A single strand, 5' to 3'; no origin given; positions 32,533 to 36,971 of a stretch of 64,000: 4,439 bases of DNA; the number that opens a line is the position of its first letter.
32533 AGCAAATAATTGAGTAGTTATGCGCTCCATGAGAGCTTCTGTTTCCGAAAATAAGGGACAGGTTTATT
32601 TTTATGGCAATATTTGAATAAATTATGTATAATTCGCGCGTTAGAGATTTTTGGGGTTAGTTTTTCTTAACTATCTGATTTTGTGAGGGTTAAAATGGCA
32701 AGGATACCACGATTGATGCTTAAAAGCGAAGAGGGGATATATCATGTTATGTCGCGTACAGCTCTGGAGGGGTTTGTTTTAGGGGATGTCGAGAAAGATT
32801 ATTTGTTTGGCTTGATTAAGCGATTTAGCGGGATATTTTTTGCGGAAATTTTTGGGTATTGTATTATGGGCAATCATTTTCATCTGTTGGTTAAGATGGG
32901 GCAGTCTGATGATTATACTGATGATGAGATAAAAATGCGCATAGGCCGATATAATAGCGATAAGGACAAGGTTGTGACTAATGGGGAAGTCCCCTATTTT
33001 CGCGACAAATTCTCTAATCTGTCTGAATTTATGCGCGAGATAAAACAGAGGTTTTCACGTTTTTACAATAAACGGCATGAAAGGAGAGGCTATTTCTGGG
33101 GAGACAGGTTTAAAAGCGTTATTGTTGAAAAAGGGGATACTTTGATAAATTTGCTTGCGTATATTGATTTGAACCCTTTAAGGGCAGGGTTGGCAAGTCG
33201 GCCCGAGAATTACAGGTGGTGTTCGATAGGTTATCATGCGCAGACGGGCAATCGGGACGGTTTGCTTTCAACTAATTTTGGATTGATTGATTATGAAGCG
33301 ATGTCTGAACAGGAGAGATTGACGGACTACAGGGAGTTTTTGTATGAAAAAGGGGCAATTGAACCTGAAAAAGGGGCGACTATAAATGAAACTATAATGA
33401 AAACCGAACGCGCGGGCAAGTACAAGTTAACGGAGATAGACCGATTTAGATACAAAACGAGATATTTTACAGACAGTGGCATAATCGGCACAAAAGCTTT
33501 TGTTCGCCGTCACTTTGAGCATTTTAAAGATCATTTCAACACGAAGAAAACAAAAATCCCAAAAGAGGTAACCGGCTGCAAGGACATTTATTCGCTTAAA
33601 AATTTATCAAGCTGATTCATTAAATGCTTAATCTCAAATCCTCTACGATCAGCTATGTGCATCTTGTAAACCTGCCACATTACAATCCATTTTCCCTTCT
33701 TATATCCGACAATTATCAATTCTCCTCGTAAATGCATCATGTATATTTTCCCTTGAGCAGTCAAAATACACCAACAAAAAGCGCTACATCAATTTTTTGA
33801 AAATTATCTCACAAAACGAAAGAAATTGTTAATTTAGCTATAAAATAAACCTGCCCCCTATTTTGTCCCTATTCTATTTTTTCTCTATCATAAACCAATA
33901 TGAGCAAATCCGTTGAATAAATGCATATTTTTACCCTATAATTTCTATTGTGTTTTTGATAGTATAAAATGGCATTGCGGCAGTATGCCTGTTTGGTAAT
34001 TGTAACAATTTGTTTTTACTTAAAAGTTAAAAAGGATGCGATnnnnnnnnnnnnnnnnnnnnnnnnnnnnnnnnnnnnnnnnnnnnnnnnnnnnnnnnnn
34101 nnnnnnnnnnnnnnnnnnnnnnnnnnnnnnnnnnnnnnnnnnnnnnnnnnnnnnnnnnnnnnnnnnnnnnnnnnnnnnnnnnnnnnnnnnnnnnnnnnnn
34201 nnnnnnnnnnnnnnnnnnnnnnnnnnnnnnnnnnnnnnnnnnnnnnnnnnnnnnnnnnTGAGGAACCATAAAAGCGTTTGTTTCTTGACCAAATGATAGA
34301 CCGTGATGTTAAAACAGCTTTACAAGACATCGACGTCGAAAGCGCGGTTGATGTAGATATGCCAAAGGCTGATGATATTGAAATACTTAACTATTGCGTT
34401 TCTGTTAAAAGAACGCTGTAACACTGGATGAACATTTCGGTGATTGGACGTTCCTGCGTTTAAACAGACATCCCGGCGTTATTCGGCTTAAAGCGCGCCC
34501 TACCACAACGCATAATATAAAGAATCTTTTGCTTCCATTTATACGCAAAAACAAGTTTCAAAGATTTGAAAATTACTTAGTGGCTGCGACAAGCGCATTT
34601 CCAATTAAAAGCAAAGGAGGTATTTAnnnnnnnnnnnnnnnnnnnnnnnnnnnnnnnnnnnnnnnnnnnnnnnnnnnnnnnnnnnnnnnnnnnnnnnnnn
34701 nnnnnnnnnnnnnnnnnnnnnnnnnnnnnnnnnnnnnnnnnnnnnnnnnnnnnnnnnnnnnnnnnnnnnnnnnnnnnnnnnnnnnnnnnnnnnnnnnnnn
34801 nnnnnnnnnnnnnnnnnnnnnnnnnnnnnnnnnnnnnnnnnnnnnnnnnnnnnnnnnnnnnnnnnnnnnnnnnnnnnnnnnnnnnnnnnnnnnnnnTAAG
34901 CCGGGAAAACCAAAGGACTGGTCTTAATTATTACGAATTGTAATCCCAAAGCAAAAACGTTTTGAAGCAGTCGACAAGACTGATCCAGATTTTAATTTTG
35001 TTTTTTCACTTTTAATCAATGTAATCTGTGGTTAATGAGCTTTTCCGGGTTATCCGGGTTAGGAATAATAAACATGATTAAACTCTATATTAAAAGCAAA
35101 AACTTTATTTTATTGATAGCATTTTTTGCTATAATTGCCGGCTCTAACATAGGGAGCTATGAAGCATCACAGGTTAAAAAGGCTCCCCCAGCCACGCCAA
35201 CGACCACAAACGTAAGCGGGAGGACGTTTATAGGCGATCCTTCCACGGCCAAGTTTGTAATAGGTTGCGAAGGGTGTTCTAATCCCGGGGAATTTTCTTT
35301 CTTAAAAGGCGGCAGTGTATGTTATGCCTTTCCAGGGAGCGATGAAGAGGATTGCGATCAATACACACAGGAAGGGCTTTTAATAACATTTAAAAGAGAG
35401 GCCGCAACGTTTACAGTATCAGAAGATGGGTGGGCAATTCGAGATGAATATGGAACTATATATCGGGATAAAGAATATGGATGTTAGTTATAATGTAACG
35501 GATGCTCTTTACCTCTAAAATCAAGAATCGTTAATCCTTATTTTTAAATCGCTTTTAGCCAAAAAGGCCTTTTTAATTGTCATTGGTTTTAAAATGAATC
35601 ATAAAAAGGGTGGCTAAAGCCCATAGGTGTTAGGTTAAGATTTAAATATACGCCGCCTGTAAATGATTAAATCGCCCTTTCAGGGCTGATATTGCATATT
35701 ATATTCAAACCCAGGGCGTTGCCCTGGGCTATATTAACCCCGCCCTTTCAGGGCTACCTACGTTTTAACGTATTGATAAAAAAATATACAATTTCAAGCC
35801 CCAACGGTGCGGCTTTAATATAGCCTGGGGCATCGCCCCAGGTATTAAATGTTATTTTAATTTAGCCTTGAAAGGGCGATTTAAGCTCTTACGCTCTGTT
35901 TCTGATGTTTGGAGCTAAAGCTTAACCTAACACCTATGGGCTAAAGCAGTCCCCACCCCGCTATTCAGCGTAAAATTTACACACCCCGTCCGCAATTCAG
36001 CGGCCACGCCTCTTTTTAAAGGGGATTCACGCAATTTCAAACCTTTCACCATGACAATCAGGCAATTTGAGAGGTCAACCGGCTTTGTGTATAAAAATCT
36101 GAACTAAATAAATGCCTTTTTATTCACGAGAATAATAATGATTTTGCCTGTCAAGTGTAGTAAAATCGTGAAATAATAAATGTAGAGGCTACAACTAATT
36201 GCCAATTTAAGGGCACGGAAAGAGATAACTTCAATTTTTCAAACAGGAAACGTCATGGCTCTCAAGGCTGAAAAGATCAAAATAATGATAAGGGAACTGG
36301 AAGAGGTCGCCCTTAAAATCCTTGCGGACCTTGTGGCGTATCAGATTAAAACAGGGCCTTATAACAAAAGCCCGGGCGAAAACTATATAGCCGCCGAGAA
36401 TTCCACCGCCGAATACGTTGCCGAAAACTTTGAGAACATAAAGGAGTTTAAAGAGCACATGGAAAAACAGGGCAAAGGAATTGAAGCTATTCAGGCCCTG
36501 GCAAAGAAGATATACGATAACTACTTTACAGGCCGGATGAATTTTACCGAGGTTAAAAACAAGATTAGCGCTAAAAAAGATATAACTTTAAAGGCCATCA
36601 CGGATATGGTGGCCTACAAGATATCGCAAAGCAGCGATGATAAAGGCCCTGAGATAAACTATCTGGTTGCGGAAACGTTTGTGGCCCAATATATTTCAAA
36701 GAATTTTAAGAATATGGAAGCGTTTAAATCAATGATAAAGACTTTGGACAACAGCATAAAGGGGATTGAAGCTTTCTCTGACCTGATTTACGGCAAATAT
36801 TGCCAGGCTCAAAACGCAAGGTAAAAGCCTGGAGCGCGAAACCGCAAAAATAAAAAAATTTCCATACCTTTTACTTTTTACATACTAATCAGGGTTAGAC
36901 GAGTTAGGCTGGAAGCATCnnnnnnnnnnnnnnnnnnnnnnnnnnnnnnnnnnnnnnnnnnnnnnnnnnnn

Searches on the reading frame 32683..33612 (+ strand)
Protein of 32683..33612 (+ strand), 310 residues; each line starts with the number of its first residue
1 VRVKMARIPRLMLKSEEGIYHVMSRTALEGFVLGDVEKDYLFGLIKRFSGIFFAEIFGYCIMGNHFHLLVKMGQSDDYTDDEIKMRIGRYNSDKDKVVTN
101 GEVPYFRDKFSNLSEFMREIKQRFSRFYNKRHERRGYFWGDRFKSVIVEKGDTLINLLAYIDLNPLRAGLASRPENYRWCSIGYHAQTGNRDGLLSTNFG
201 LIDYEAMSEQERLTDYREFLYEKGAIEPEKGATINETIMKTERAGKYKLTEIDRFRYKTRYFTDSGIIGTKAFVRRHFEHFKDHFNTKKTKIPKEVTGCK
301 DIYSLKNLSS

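Call 3: search_protein_families(library=pfam, proteins=[window:32683-33612:+], max_evalue=0.01)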
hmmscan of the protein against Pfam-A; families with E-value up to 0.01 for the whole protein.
window:32683-33612:+ (310 aa): 1 family
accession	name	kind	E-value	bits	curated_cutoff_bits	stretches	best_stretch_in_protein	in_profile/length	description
PF01797.21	Y1_Tnp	-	7.2e-10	39.5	23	2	112-162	64-119/121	Transposase IS200 like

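Call 4: search_protein_families(library=padloc, proteins=[window:32683-33612:+], max_evalue=0.01)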
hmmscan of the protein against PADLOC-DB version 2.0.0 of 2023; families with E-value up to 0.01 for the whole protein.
window:32683-33612:+ (310 aa): 0 families

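Call 24: search_protein_families(library=ncbifam, proteins=[window:32683-33612:+], max_evalue=0.01)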
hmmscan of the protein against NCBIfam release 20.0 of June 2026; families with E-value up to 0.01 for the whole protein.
window:32683-33612:+ (310 aa): 1 family
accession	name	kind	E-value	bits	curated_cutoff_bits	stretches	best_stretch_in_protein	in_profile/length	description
NF047646.1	REP_Tyr_transpos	equivalog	1.1e-16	61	80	1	111-180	70-146/146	REP-associated tyrosine transposase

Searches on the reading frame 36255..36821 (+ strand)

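Call 8: search_protein_families(library=pfam, proteins=[window:36255-36821:+], max_evalue=0.01)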
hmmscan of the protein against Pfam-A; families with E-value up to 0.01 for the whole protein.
window:36255-36821:+ (189 aa): 1 family
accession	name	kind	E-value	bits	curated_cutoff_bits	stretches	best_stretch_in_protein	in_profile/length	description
PF08463.15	EcoEI_R_C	-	0.0053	17.3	24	0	50-121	6-73/163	EcoEI R protein C-terminal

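Call 24: search_protein_families(library=ncbifam, proteins=[window:36255-36821:+], max_evalue=0.01)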
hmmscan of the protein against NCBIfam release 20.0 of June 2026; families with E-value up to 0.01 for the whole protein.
window:36255-36821:+ (189 aa): 0 families
